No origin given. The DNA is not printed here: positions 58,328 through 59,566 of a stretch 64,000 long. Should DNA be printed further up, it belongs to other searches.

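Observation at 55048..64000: Surface-glycosylation island: CDP-hexose pathway fused to a Gtr-type three-component glycosylation module and a Wzm/Wzt exporter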

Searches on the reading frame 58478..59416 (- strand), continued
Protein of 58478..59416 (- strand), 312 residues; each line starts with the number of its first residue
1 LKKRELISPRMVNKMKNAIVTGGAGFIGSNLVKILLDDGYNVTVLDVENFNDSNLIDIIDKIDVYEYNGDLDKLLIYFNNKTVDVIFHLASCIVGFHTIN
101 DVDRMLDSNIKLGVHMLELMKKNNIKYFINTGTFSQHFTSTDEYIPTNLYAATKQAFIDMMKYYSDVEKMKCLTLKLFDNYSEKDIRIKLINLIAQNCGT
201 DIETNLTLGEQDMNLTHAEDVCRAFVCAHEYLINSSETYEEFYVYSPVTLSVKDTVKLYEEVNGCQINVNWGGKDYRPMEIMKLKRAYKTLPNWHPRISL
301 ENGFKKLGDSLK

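Call 58: search_protein_families(library=ncbifam, proteins=[L007:8036-9403:+, L086:10001-10888:+], max_evalue=1e-10)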
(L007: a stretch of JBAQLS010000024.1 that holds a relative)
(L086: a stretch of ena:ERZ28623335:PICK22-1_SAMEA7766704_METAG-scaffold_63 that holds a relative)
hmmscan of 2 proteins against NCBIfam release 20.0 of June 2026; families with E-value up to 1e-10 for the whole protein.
L007:8036-9403:+ (455 aa): 7 families
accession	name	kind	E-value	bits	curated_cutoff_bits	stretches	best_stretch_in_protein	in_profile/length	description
NF011936.0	PRK15407.1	equivalog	1.3e-224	745.8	423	1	13-454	7-438/440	lipopolysaccharide biosynthesis protein RfbH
TIGR03588.1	PseC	equivalog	1.9e-55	188.3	423.5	1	44-450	2-378/380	UDP-4-amino-4,6-dideoxy-N-acetyl-beta-L-altrosamine transaminase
TIGR04181.1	NHT_00031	hypoth_equivalog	1e-52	179.2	420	2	51-253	8-215/359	LegC family aminotransferase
NF008687.0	PRK11706.1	equivalog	3e-42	144.7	375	1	51-452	9-374/375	dTDP-4-amino-4,6-dideoxygalactose transaminase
NF008658.2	PRK11658.1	equivalog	1.2e-37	129.5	631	1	50-452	11-377/379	UDP-4-amino-4-deoxy-L-arabinose aminotransferase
TIGR02379.1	ECA_wecE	subfamily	3.1e-35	121.7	434.85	1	69-452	28-375/376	dTDP-4-amino-4,6-dideoxy-D-glucose transaminase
TIGR04427.1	PLP_DesI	equivalog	8.9e-25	87.6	650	1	50-264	28-230/390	dTDP-4-dehydro-6-deoxyglucose aminotransferase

L086:10001-10888:+ (295 aa): 6 families
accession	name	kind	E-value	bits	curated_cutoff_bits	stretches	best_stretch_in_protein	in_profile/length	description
TIGR01179.1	galE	equivalog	2.1e-21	76.1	262.3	1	4-260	2-286/332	UDP-glucose 4-epimerase GalE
TIGR01181.1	dTDP_gluc_dehyt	equivalog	1.1e-16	60.9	365.1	1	4-257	2-270/321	dTDP-glucose 4,6-dehydratase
TIGR02197.1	heptose_epim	equivalog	3.1e-16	59.4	274.6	1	5-216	2-232/316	ADP-glyceromanno-heptose 6-epimerase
TIGR04180.1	EDH_00030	hypoth_equivalog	3.8e-15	55.7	475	1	5-263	2-270/297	NAD-dependent 4,6-dehydratase LegB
TIGR01777.1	yfcH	hypoth_equivalog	9e-12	45.1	207.35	0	5-135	2-127/292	TIGR01777 family oxidoreductase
TIGR03466.1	HpnA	hypoth_equivalog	4.6e-11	42.2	367.65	0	3-120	2-114/327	hopanoid-associated sugar epimerase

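Call 60: predict_structure(alignment_id=A1)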
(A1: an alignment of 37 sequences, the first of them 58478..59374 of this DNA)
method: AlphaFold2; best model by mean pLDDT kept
length: 298 residues; sequences in the alignment: 37
mean_pLDDT: 93.0   pTM: 0.91
mean pLDDT of the five models: 93.0, 92.3, 92.3, 91.8, 91.1
residues with pLDDT >= 90: 247; 70-90: 43; 50-70: 8; < 50: 0
segments of 3 or more residues with pLDDT < 50: none
pLDDT, mean of each block of 10 residues (from residue 1): 95 96 98 87 96 96 95 94 91 96 96 94 64 90 96 94 94 89 95 94 97 97 95 94 98 96 83 87 97 94
secondary structure, 60 per line:
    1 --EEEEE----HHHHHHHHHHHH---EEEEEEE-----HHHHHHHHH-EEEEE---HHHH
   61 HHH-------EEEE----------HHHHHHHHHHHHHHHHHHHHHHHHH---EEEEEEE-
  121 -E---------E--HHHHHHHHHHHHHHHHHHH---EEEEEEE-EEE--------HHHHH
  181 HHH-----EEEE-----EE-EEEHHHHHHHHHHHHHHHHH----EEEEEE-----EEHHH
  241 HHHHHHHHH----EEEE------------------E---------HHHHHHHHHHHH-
elements in order: E3-7 H12-23 E27-33 H39-47 E49-53 H57-63 E71-74 H85-109 E113-119 H135-153 E157-163 E165-167 H176-183 E189-192 E201-203 H204-220 E225-230 H238-249 E254-257 H286-297

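Call 63: fold_search(model_id=the predicted structure, library=pdb)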
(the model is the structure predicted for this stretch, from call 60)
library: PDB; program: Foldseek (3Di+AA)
matches with E <= 10: 1988; with E <= 0.001: 1611
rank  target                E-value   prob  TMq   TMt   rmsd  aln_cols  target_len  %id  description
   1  4zrm_B                2.0e-21  1.00  0.84  0.81   3.2       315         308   23  Crystal Structure of UDP-Glucose 4-Epimerase (TM0509) from Hyperthermophilic Eubacterium Thermotoga maritima (released 2015-09-16)
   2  8rdg_A                2.0e-21  1.00  0.79  0.75   4.1       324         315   20  Crystal structure of UDP-galactose 4-epimerase from Pyrococcus horikoshii with bound NAD (released 2024-12-18)
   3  4zrn_A                4.2e-21  1.00  0.81  0.78   3.5       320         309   22  Crystal Structure of UDP-Glucose 4-Epimerase (TM0509) with UDP-glucose from Hyperthermophilic Eubacterium Thermotoga M (released 2015-09-16)
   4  8rdi_A                4.2e-21  1.00  0.81  0.77   3.6       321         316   19  Crystal structure of UDP-galactose 4-epimerase from Pyrococcus horikoshii containing Y145F mutation and with bound NAD (released 2024-12-18)
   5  8rdh_A                6.2e-21  1.00  0.84  0.79   3.4       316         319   19  Crystal structure of UDP-galactose 4-epimerase from Pyrococcus horikoshii with bound NAD and GDP-L-fucose (released 2024-12-18)
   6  8wxk_C                8.3e-21  1.00  0.84  0.77   3.4       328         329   20  Crystal Structure of UDP-Glucose 4-Epimerase (all4713) with UDP-glucose and NAD from Nostoc sp. PCC 7120 (released 2024-10-30)
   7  8wxk_B                1.2e-20  1.00  0.85  0.78   3.3       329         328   20  Crystal Structure of UDP-Glucose 4-Epimerase (all4713) with UDP-glucose and NAD from Nostoc sp. PCC 7120 (released 2024-10-30)
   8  7xpq_B                2.0e-20  1.00  0.85  0.77   3.2       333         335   19  Crystal Structure of UDP-Glc/GlcNAc 4-Epimerase with NAD/UDP-GlcNAc (released 2023-05-17)
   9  7xpo_A                2.8e-20  1.00  0.87  0.76   3.2       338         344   18  Crystal Structure of UDP-Glc/GlcNAc 4-Epimerase with NAD/UDP-Glc (released 2023-05-17)
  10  8wxk_A                3.0e-20  1.00  0.86  0.78   3.2       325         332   21  Crystal Structure of UDP-Glucose 4-Epimerase (all4713) with UDP-glucose and NAD from Nostoc sp. PCC 7120 (released 2024-10-30)
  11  8wow_A                5.0e-20  1.00  0.83  0.74   3.6       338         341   18  Crystal structure of Arabidopsis thaliana UDP-glucose 4-epimerase 2 (AtUGE2) complexed with UDP, I160L/G233A mutant (released 2024-05-15)
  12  4zrm_A                5.6e-20  1.00  0.83  0.80   3.2       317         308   22  Crystal Structure of UDP-Glucose 4-Epimerase (TM0509) from Hyperthermophilic Eubacterium Thermotoga maritima (released 2015-09-16)
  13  3aw9_C                5.6e-20  1.00  0.76  0.76   3.8       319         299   18  Structure of UDP-galactose 4-epimerase mutant (released 2012-02-29)
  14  2hun_B                5.9e-20  1.00  0.84  0.77   3.2       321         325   20  Crystal structure of hypothetical protein PH0414 from Pyrococcus horikoshii OT3 (released 2007-01-26)
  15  2p5u_A                8.4e-20  1.00  0.81  0.78   3.5       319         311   19  Crystal structure of Thermus thermophilus HB8 UDP-glucose 4-epimerase complex with NAD (released 2007-04-17)
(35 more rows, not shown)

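Call 66: find_homologous_proteins(query=L009:6751-7701:+)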
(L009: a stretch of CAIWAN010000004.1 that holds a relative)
Query L009:6751-7701:+ (316 aa): 8000 proteins with E <= 0.001 among 8000 candidates; the best 120 are listed.
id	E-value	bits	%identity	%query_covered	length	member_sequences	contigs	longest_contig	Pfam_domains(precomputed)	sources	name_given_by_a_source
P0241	8.1e-206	701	100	100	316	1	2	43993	PF00535.33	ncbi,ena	-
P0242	9.7e-179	612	87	100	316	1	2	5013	PF00535.33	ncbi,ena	-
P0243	7.4e-178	609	87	100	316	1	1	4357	PF00535.33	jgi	-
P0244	4.2e-132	458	62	97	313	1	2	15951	PF00535.33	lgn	-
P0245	2.6e-131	456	62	98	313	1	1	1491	PF00535.33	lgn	-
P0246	3.1e-131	456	64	100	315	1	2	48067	PF00535.33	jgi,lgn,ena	-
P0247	4.0e-131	455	60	100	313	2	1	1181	PF00535.33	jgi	-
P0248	4.5e-131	455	64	97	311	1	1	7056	PF00535.33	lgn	-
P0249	7.3e-131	454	64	98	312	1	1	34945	PF00535.33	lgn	-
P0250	1.6e-130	453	65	97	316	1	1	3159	PF00535.33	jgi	jgi:glycosyltransferase involved in cell wall biosynthesis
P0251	1.8e-130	453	63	99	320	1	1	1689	PF00535.33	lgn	-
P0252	2.3e-130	453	64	97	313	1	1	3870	PF00535.33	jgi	jgi:glycosyltransferase involved in cell wall biosynthesis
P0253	3.2e-130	452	64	97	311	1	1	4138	PF00535.33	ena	-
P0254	4.0e-130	452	62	97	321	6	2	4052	PF00535.33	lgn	-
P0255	4.5e-130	452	61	98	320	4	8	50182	PF00535.33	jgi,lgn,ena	-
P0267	3.5e-129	449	61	99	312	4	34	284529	PF00535.33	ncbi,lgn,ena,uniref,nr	ncbi:glycosyltransferase family 2 protein [uncultured Bacteroides sp.]|uniref:glycosyltransferase fa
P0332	1.4e-126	440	61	98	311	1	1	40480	PF00535.33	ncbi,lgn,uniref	ncbi:glycosyltransferase family 2 protein [Methanoregula sp.]|uniref:glycosyltransferase family 2 pr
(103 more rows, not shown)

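Call 68: find_encoding_contigs(protein=P0267, flank=9000, max_places=2)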
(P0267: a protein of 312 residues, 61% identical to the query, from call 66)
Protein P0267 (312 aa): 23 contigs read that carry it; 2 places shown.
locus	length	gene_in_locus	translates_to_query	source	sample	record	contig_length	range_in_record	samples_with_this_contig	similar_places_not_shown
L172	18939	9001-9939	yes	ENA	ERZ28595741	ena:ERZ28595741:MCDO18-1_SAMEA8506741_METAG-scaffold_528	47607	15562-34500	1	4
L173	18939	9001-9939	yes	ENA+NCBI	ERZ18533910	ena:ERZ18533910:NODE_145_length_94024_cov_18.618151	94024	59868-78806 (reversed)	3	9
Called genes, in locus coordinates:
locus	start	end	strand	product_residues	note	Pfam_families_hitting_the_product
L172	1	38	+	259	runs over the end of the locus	PF00483:NTP_transferase, PF12804:NTP_transf_3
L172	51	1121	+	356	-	PF04321:RmlD_sub_bind (weak), PF01370:Epimerase, PF02719:Polysacc_synt_2, PF16363:GDP_Man_Dehyd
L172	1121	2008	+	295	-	PF01370:Epimerase, PF04321:RmlD_sub_bind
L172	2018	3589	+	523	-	PF01593:Amino_oxidase, PF13450:NAD_binding_8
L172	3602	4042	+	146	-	PF04138:GtrA_DPMS_TM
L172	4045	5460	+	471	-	-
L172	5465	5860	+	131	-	PF04138:GtrA_DPMS_TM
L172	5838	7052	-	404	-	PF09594:GT87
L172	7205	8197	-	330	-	PF01823:MACPF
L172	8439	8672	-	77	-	-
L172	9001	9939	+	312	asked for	PF00535:Glycos_transf_2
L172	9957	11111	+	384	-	PF13641:Glyco_tranf_2_3, PF00535:Glycos_transf_2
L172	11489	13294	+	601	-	PF02776:TPP_enzyme_N, PF00205:TPP_enzyme_M, PF02775:TPP_enzyme_C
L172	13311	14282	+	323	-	PF00535:Glycos_transf_2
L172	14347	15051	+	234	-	PF05704:Caps_synth (weak), PF04488:Gly_transf_sug, PF12919:TcdA_TcdB (weak)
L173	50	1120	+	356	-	PF04321:RmlD_sub_bind (weak), PF01370:Epimerase, PF02719:Polysacc_synt_2, PF16363:GDP_Man_Dehyd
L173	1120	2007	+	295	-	PF01370:Epimerase, PF04321:RmlD_sub_bind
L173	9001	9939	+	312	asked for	PF00535:Glycos_transf_2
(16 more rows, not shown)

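Call 69: find_encoding_contigs(protein=P0332, flank=9000, max_places=1)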
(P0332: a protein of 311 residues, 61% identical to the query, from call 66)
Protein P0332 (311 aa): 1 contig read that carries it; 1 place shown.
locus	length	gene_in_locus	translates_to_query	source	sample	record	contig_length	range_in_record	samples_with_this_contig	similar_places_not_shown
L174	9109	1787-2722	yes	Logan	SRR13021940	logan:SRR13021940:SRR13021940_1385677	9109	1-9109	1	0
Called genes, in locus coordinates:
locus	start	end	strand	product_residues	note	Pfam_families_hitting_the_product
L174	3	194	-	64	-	?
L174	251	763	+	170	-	PF04138:GtrA_DPMS_TM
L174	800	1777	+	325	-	PF01370:Epimerase, PF02719:Polysacc_synt_2, PF04321:RmlD_sub_bind, PF08659:KR (weak), PF01073:3Beta_HSD, PF07993:NAD_binding_4, PF13460:NAD_binding_10 (weak), PF16363:GDP_Man_Dehyd, +1 more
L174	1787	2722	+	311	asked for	PF00535:Glycos_transf_2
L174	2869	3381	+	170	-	PF05598:DUF772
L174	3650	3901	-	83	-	-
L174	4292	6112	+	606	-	PF02776:TPP_enzyme_N, PF02552:CO_dh (faint), PF00205:TPP_enzyme_M, PF02775:TPP_enzyme_C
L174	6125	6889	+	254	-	PF00702:Hydrolase, PF13419:HAD_2, PF13242:Hydrolase_like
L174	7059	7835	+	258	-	PF03328:HpcH_HpaI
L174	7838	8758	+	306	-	PF01370:Epimerase, PF04321:RmlD_sub_bind, PF16363:GDP_Man_Dehyd (weak)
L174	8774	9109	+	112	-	?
